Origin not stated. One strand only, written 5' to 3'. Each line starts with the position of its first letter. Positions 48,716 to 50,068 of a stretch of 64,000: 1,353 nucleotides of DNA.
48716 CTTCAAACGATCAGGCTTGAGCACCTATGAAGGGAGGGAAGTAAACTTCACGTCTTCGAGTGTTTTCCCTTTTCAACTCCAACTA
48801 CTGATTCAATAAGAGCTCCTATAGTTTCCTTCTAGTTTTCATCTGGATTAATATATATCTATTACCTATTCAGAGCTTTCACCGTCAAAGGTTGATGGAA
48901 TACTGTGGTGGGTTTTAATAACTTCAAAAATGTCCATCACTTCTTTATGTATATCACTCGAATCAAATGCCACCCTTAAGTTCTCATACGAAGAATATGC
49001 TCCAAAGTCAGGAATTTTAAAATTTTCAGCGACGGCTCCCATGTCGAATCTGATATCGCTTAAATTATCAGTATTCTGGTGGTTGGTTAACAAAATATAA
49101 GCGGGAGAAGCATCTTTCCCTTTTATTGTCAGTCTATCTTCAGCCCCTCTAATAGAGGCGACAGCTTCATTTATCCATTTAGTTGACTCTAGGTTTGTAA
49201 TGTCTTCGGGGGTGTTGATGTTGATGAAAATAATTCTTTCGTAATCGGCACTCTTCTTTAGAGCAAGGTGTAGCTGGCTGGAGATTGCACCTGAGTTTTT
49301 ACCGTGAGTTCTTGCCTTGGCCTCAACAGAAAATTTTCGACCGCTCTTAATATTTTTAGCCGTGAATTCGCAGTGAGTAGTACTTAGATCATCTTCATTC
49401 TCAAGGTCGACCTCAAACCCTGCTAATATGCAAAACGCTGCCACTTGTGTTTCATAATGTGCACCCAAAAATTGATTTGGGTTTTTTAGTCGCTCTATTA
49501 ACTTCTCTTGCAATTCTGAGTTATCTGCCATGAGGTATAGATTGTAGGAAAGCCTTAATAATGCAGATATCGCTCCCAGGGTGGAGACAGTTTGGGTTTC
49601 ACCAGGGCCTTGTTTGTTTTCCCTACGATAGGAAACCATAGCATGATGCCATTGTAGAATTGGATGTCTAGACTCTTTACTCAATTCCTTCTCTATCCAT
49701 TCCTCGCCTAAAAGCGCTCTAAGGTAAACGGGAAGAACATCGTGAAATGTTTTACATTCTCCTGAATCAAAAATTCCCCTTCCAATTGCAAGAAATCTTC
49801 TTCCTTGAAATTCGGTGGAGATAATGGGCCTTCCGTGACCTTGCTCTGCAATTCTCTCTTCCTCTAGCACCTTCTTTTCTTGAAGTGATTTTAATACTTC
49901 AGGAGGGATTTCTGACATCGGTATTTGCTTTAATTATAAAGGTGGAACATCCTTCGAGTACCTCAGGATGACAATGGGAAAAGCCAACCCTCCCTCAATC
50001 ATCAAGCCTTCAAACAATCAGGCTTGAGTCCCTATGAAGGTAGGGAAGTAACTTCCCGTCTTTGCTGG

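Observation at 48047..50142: Repeat-bracketed accessory pocket: PD-(D/E)xK-like 350-aa protein plus acidic 90-aa ORF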

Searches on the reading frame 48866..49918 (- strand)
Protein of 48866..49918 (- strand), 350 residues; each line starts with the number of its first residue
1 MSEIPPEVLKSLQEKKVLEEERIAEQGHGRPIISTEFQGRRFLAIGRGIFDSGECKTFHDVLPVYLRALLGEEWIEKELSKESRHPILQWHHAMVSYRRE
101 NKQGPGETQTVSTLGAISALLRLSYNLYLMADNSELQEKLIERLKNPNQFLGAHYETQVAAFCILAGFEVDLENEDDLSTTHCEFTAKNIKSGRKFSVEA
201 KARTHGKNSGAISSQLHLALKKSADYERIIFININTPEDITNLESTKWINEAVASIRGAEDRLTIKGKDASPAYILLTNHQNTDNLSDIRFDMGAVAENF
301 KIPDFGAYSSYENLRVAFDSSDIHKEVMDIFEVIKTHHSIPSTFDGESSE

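Call 9: search_protein_families(library=pfam, proteins=[window:48866-49918:-], max_evalue=1)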
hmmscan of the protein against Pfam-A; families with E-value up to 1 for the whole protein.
window:48866-49918:- (350 aa): 1 family
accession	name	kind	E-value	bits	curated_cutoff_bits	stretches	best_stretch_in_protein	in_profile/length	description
PF17015.10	DUF5094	-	0.036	14.6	33.2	1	124-199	62-131/178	Domain of unknown function (DUF5094)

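Call 10: search_protein_families(library=padloc, proteins=[window:48866-49918:-], max_evalue=1)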
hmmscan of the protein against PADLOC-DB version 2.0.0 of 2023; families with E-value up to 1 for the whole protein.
window:48866-49918:- (350 aa): 0 families

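Call 11: search_protein_families(library=ncbifam, proteins=[window:48866-49918:-], max_evalue=1)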
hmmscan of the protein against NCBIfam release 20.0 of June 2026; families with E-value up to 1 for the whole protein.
window:48866-49918:- (350 aa): 0 families

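Call 12: search_solved_structures(query=window:48866-49918:-, max_evalue=10)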
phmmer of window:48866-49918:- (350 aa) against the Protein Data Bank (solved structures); distinct sequences matched with E-value up to 10: 0.

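Call 13: find_homologous_proteins(query=window:48866-49918:-)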
Query window:48866-49918:- (350 aa): 967 proteins with E <= 0.001 among 5835 candidates; the best 120 are listed.
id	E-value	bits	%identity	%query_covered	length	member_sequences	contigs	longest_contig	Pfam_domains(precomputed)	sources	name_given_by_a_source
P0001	3.1e-203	692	91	98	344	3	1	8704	-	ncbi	-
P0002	1.4e-199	680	90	98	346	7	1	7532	-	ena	-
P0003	2.8e-174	597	78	99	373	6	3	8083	-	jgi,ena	jgi:hypothetical protein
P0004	1.1e-167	575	76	99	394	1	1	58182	PF02810.22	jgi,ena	jgi:hypothetical protein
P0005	5.0e-167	573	75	99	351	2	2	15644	-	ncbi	-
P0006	2.9e-164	564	74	100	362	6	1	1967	-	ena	-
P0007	5.7e-164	563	73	100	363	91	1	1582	-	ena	-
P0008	1.0e-163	562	74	100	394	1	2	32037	-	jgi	-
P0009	1.5e-162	558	73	100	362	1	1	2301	-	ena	-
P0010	1.3e-161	555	73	100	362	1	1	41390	-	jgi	jgi:hypothetical protein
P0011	2.6e-161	554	72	99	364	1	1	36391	-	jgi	jgi:hypothetical protein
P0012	2.9e-161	554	73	100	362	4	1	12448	-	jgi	-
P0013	4.1e-161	554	72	100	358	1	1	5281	-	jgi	jgi:hypothetical protein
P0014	3.6e-160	551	72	100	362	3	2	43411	-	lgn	-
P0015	3.7e-160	551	73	100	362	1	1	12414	-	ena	-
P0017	8.0e-159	546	72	99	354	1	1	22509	-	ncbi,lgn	-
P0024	2.0e-153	528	70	99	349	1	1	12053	-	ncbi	-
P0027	1.9e-152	525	71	99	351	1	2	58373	-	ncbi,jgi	ncbi:MAG: hypothetical protein ACI8PD_000003 [Nitrospinales bacterium]|jgi:hypothetical protein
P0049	1.2e-131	457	75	83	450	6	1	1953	-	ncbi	-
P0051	1.1e-119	417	57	100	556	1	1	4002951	PF02810.22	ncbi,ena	-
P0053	1.6e-105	371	50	99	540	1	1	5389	PF02810.22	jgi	jgi:hypothetical protein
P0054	2.3e-105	370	52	97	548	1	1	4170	PF02810.22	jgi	jgi:hypothetical protein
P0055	2.4e-103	364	53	96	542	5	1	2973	PF02810.22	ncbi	-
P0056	2.1e-102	361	49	99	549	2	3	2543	PF02810.22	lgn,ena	-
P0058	2.5e-98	347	49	97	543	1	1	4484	PF02810.22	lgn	-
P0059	3.5e-96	340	48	97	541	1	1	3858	PF02810.22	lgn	-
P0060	9.5e-96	339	47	97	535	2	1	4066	PF02810.22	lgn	-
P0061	3.2e-93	331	46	99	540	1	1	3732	PF02810.22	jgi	jgi:hypothetical protein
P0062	6.4e-93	330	47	98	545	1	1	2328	PF02810.22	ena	-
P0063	7.1e-93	329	47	98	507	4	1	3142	-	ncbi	-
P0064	2.6e-92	328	46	100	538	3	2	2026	PF02810.22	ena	-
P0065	3.7e-92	327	45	98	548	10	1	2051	PF02810.22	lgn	-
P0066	6.1e-92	326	46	99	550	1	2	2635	PF02810.22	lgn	-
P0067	8.7e-92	326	47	93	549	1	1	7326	-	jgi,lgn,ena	-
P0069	1.4e-90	322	45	99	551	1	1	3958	PF02810.22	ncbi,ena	-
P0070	2.2e-90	321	44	98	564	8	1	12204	PF02810.22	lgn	-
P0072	1.3e-89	319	44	99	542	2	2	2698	PF02810.22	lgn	-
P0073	1.3e-89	319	46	99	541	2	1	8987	PF02810.22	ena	-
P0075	6.3e-89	316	44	100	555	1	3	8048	PF02810.22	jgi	jgi:hypothetical protein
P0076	2.0e-88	315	45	97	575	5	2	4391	PF02810.22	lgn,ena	-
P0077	7.9e-88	313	44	98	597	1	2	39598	PF02810.22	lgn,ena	-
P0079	1.9e-87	312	44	98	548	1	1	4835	PF02810.22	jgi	jgi:hypothetical protein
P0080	2.4e-87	311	46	91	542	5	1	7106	PF02810.22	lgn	-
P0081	3.0e-87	311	44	98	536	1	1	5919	PF02810.22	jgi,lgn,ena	-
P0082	7.8e-87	310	44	99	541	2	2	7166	PF02810.22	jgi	jgi:hypothetical protein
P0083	1.6e-86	309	46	91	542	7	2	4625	PF02810.22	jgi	-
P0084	1.8e-86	308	46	99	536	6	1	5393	PF02810.22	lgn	-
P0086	1.8e-86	308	45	96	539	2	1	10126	PF02810.22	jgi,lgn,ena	-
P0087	3.4e-86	307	45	99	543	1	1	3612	PF02810.22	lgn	-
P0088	5.4e-86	307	45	99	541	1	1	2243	PF02810.22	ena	-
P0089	5.0e-85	304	68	59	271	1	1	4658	PF02810.22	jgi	-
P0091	5.6e-85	303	45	91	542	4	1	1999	PF02810.22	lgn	-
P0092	6.5e-85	303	44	99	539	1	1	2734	PF02810.22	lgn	-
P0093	1.5e-84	302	43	98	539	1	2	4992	PF02810.22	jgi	jgi:hypothetical protein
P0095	1.5e-84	302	43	99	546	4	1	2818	PF02810.22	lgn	-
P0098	4.2e-84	301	45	99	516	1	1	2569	PF02810.22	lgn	-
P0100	5.1e-84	300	46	91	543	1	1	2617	PF02810.22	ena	-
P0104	7.6e-84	300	46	91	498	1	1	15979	-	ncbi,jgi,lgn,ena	ncbi:MAG: hypothetical protein WC047_01345 [Kiritimatiellales bacterium]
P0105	1.5e-83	299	47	97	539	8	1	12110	PF02810.22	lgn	-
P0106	2.8e-83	298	46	94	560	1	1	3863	PF02810.22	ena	-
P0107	3.3e-83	298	44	93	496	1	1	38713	-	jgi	jgi:hypothetical protein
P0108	3.9e-83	297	44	99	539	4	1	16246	PF02810.22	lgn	-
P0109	4.1e-83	297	44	97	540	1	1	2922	PF02810.22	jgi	jgi:hypothetical protein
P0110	4.1e-83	297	46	97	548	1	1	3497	PF02810.22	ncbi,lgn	-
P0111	4.9e-83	297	44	98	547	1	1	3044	PF02810.22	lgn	-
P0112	5.7e-83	297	42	99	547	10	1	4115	PF02810.22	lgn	-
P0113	6.1e-83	297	46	91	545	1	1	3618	PF02810.22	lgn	-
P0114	6.4e-83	297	44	100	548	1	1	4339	PF02810.22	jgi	jgi:hypothetical protein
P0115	8.0e-83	296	44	91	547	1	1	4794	PF02810.22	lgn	-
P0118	3.9e-82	294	44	99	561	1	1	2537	PF02810.22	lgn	-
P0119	4.3e-82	294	43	99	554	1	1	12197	PF02810.22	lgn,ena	-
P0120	6.3e-82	293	43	99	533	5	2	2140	PF02810.22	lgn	-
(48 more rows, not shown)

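Call 15: find_encoding_contigs(protein=P0004, flank=8000, max_places=3)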
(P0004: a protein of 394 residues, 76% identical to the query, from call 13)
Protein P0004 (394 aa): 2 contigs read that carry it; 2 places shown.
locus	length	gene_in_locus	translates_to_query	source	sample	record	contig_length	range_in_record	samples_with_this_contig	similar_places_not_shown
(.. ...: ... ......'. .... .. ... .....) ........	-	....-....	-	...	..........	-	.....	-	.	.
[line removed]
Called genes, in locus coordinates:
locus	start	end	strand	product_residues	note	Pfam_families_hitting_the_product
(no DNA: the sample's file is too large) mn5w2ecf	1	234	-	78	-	?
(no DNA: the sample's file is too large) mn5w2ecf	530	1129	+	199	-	PF13511:DUF4124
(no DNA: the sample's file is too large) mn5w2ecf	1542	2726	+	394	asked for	PF02810:SEC-C (weak)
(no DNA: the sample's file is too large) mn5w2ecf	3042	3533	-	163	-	-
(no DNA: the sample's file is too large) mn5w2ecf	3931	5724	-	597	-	PF01420:Methylase_S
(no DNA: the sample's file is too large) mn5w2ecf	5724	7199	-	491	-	PF12161:HsdM_N, PF02384:N6_Mtase, PF07669:Eco57I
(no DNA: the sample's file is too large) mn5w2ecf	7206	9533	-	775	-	PF04313:HSDR_N (faint), PF04851:ResIII, PF00270:DEAD, PF18766:SWI2_SNF2, PF08463:EcoEI_R_C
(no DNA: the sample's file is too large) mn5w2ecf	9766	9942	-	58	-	PF07432:Hc1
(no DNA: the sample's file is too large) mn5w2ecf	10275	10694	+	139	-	-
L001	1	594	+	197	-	?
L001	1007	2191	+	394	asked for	PF02810:SEC-C (weak)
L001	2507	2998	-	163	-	-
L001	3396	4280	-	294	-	?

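Call 16: find_encoding_contigs(protein=P0027, flank=8000, max_places=3)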
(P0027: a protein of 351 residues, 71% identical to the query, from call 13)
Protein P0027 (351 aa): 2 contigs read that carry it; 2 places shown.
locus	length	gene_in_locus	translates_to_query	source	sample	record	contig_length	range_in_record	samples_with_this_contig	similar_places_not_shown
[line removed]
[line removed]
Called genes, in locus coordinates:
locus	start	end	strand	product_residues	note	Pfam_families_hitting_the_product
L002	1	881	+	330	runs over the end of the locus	PF07731:Cu-oxidase_2 (faint), PF07732:Cu-oxidase_3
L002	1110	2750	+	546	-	PF02776:TPP_enzyme_N, PF00205:TPP_enzyme_M, PF02775:TPP_enzyme_C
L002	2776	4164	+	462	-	PF00171:Aldedh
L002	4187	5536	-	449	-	PF14559:TPR_19, PF03781:FGE-sulfatase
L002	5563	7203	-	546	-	PF03924:CHASE, PF00512:HisKA, PF02518:HATPase_c, PF14501:HATPase_c_5 (weak)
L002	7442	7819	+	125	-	PF13414:TPR_11 (faint), PF07719:TPR_2 (weak)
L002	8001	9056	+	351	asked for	-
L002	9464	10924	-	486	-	PF00989:PAS, PF08448:PAS_4 (weak), PF13426:PAS_9, PF08447:PAS_3 (weak), PF00158:Sigma54_activat, PF01078:Mg_chelatase (weak), PF14532:Sigma54_activ_2, PF25601:AAA_lid_14, +4 more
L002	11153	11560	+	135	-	PF00903:Glyoxalase, PF12681:Glyoxalase_2, PF13669:Glyoxalase_4 (weak), PF18029:Glyoxalase_6 (weak)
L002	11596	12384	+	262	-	PF02678:Pirin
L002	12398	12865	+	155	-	PF07681:DoxX, PF04173:DoxD (weak)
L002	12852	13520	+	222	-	PF14512:TM1586_NiRdase (faint), PF00881:Nitroreductase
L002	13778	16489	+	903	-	PF08335:GlnD_UR_UTase (weak), PF01966:HD (weak)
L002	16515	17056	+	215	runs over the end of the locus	PF00515:TPR_1 (faint), PF07719:TPR_2 (faint), PF13414:TPR_11 (faint), PF13424:TPR_12 (faint), PF13428:TPR_14 (faint), PF13431:TPR_17 (faint), PF13432:TPR_16 (faint), PF13181:TPR_8 (weak), +1 more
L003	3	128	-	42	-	?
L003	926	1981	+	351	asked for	-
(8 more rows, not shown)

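Call 17: find_encoding_contigs(protein=P0051, flank=8000, max_places=3)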
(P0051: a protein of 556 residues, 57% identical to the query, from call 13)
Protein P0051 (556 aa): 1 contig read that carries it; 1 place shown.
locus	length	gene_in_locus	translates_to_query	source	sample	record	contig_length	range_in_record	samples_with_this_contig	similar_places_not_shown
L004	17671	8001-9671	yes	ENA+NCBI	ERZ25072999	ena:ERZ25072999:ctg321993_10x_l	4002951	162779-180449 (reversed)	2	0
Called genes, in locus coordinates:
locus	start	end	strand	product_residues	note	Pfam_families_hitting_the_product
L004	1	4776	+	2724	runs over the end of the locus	PF06848:Disaggr_repeat (weak), PF13290:CHB_HEX_C_1, PF13287:Fn3_assoc, PF25020:TTR_TEN1-4, PF01436:NHL (faint), PF25021:TEN_NHL (faint), PF25023:TEN_YD-shell, PF09000:Cytotoxic, +1 more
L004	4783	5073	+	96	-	PF22400:DUF6980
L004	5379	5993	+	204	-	-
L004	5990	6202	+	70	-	-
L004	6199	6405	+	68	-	-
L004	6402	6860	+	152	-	-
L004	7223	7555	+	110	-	PF07119:DUF1375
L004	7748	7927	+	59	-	-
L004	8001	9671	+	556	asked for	PF02810:SEC-C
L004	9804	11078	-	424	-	-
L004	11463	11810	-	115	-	-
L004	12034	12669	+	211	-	PF00578:AhpC-TSA, PF08534:Redoxin, PF10417:1-cysPrx_C (weak)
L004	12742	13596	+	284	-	PF13369:Transglut_core2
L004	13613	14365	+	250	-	PF00106:adh_short, PF08659:KR, PF23441:SDR (faint), PF13460:NAD_binding_10 (weak), PF13561:adh_short_C2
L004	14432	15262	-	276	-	-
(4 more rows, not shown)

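Call 21: find_encoding_contigs(protein=P0001, flank=8000, max_places=3)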
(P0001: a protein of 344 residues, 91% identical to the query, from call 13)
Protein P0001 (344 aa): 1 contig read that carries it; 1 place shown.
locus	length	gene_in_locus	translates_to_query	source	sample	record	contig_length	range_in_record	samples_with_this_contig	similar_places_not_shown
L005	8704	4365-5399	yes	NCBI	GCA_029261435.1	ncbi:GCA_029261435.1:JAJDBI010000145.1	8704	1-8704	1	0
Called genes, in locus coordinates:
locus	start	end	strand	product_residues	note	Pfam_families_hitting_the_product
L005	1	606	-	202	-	?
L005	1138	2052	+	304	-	PF13435:Cytochrome_C554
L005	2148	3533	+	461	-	PF03721:UDPG_MGDP_dh_N, PF00984:UDPG_MGDP_dh, PF03720:UDPG_MGDP_dh_C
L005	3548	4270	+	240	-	PF24199:DUF7424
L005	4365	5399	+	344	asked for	-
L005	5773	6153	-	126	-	PF01042:Ribonuc_L-PSP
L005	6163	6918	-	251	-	PF11967:RecO_N, PF02565:RecO_C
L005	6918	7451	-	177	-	PF02870:Methyltransf_1N, PF01035:DNA_binding_1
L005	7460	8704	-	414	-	?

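Call 22: find_encoding_contigs(protein=P0002, flank=8000, max_places=3)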
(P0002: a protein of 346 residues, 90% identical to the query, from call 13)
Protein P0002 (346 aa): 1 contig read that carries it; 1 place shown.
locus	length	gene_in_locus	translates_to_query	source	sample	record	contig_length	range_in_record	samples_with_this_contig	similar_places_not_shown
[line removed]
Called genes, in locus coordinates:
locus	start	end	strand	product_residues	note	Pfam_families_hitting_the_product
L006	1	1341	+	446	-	?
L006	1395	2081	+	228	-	PF24199:DUF7424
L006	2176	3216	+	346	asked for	-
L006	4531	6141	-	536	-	PF00072:Response_reg, PF23198:PDE8A_N (faint), PF00072:Response_reg, PF00512:HisKA, PF02518:HATPase_c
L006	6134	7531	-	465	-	?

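Call 23: find_encoding_contigs(protein=window:48866-49918:-, flank=10000, max_places=4)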
Protein window:48866-49918:- (350 aa): 1 contig read that carries it; 1 place shown.
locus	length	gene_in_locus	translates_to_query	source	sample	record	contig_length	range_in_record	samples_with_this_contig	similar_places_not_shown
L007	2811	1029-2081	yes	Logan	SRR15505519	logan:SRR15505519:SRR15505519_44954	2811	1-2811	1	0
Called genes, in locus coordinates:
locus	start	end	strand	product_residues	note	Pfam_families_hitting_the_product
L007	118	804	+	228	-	PF24199:DUF7424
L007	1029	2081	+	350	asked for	-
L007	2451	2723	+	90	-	-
